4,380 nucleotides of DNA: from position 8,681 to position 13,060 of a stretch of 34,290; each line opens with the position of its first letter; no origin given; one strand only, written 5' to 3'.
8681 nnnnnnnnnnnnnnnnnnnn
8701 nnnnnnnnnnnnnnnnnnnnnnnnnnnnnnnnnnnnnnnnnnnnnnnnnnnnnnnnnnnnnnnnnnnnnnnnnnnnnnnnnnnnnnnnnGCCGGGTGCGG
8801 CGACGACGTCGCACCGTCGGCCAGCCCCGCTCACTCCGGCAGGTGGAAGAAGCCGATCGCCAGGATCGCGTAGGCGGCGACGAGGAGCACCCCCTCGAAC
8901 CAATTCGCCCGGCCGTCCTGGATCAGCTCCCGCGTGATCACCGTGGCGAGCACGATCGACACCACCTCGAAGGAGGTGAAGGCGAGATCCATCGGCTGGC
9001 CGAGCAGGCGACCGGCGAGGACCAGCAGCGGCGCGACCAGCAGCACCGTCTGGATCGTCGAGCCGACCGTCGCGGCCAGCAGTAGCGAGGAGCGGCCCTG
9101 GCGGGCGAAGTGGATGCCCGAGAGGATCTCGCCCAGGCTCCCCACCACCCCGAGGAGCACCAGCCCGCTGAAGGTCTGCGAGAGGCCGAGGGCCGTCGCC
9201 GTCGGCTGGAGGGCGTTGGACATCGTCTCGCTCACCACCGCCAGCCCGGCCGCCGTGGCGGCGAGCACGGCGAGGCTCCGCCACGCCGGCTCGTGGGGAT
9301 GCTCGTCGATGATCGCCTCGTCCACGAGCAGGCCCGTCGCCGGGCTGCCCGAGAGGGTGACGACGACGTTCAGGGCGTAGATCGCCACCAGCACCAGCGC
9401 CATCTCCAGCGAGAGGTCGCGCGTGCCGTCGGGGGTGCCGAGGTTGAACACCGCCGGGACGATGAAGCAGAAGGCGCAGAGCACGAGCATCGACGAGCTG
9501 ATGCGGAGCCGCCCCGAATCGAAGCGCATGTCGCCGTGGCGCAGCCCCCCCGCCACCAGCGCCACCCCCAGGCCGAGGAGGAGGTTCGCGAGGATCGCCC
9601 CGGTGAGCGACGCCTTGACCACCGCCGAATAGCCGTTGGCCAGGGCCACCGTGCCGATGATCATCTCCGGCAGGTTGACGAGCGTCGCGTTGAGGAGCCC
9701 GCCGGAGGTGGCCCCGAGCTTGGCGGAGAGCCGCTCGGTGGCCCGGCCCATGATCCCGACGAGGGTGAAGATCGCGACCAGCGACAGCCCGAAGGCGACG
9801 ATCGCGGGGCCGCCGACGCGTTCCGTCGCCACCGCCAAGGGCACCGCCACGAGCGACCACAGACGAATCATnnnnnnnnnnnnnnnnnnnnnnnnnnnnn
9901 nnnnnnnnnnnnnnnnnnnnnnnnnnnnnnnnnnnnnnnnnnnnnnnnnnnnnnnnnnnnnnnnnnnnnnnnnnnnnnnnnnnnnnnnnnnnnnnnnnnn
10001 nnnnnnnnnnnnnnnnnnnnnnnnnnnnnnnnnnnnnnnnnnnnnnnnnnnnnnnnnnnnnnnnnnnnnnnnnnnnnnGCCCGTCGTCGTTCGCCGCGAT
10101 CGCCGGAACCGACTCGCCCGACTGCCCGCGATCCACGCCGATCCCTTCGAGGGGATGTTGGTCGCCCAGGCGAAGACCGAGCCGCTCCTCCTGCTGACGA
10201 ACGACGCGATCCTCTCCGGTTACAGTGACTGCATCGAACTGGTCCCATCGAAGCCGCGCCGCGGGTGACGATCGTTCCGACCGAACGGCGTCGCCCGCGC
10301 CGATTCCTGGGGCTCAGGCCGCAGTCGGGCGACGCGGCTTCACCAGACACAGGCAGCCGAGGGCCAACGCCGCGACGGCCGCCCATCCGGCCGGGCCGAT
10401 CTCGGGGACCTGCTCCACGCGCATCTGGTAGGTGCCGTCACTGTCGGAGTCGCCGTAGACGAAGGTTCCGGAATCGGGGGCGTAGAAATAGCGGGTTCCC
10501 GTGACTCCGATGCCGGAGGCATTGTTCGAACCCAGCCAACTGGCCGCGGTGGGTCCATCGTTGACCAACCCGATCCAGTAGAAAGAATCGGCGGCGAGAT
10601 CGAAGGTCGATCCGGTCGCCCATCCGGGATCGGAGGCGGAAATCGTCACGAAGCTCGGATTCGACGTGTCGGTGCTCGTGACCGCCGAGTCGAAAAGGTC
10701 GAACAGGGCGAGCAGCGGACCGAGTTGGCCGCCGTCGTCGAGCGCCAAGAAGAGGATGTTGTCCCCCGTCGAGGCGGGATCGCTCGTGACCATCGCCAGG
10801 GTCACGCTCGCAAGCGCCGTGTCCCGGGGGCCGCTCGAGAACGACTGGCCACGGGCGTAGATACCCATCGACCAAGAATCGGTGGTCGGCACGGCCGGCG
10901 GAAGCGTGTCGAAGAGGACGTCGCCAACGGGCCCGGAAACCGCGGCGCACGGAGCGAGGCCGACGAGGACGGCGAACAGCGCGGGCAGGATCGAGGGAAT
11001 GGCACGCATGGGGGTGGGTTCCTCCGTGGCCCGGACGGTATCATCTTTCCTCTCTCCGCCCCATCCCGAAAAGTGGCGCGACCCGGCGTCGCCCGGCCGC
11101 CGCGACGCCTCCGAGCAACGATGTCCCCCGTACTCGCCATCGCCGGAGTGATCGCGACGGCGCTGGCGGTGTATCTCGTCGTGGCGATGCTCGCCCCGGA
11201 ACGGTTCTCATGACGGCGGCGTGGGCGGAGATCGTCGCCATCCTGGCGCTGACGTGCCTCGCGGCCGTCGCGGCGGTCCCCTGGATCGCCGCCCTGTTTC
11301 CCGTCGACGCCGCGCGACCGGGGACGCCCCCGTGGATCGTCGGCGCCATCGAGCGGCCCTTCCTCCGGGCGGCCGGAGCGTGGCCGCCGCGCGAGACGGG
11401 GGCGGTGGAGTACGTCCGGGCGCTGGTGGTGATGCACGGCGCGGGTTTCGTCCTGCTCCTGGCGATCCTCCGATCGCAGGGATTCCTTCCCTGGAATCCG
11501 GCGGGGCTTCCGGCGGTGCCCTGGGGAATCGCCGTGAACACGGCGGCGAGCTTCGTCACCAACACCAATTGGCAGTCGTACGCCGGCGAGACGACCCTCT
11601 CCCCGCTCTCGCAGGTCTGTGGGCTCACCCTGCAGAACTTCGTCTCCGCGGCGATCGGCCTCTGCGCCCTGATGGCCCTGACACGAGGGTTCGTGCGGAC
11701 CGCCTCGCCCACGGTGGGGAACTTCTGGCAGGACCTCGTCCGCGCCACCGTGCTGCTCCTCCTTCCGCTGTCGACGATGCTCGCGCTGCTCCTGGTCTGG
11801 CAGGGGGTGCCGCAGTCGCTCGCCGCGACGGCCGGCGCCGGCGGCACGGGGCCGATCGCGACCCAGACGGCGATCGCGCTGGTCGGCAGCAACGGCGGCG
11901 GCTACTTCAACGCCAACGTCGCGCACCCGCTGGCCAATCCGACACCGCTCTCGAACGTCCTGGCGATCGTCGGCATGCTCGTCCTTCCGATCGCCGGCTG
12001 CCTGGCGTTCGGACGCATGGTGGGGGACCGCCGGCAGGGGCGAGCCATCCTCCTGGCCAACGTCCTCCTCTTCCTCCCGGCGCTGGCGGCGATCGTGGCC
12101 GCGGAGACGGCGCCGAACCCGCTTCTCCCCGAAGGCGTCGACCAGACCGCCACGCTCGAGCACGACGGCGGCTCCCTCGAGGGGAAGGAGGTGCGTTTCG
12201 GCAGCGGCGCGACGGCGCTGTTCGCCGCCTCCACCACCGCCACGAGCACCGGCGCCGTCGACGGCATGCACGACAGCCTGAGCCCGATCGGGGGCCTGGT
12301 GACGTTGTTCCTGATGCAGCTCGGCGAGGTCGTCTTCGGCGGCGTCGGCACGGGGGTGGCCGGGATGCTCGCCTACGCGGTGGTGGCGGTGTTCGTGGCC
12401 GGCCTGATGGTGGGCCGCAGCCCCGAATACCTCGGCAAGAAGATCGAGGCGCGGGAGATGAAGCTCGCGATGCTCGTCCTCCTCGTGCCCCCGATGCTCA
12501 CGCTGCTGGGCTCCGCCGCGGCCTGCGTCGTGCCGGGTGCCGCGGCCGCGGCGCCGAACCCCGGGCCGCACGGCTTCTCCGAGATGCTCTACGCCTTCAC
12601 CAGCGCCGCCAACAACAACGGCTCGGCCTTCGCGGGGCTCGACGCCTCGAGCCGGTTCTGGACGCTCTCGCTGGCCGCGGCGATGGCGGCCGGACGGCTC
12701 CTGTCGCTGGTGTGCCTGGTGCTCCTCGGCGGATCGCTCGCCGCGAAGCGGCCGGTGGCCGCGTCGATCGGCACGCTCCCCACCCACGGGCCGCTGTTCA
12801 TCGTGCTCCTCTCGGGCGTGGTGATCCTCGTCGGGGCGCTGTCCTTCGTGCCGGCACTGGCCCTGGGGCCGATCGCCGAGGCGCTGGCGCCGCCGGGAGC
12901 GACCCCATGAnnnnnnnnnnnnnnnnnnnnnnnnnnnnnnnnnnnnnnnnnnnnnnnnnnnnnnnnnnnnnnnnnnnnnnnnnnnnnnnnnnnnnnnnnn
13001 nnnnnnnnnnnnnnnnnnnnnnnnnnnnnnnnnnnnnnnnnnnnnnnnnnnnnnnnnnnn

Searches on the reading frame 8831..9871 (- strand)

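Call 47: search_protein_families(library=pfam, proteins=[window:8831-9871:-], max_evalue=1)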
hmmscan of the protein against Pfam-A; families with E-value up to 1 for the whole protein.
window:8831-9871:- (346 aa): 2 families
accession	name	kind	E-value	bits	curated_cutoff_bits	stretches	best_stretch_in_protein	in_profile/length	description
PF01699.29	Na_Ca_ex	-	4e-32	111.7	24.9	2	199-339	2-147/151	Sodium/calcium exchanger protein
PF07123.17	PsbW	-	0.14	12.6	25.4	1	200-244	68-110/133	Photosystem II reaction centre W protein (PsbW)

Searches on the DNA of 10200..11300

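Call 43: search_rna_families(source=window, start=10200, end=11300, threshold=evalue, max_evalue=1)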
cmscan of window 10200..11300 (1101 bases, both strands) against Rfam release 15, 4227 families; matches with E-value up to 1: 1.
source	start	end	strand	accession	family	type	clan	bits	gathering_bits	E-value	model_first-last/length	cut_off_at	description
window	10231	10302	+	RF01670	P17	Gene; sRNA;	-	15.4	45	0.29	1-282/282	no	Pseudomonas sRNA P17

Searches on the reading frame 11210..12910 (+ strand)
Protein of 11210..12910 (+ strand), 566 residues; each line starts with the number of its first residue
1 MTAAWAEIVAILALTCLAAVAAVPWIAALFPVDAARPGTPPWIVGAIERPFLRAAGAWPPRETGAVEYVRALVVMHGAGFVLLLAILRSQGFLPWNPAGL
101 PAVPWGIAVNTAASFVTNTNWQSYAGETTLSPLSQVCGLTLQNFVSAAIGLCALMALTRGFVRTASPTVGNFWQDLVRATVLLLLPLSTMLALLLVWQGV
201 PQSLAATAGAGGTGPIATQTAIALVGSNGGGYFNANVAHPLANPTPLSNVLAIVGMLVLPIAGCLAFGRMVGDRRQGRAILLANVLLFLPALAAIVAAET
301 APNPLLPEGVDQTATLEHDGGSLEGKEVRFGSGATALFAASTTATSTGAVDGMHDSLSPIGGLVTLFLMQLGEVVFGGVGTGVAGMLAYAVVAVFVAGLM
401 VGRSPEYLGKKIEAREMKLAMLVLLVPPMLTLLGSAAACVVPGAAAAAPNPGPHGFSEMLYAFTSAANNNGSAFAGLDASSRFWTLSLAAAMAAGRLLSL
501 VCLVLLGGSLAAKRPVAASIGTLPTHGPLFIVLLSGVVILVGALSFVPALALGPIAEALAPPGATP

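Call 6: search_protein_families(library=pfam, proteins=[window:11210-12910:+], max_evalue=0.01)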
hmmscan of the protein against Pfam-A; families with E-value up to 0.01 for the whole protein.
window:11210-12910:+ (566 aa): 1 family
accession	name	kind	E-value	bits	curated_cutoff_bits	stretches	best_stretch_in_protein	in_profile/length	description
PF03814.21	KdpA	-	1.4e-199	664.2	22.6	1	34-559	23-548/548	Potassium-transporting ATPase A subunit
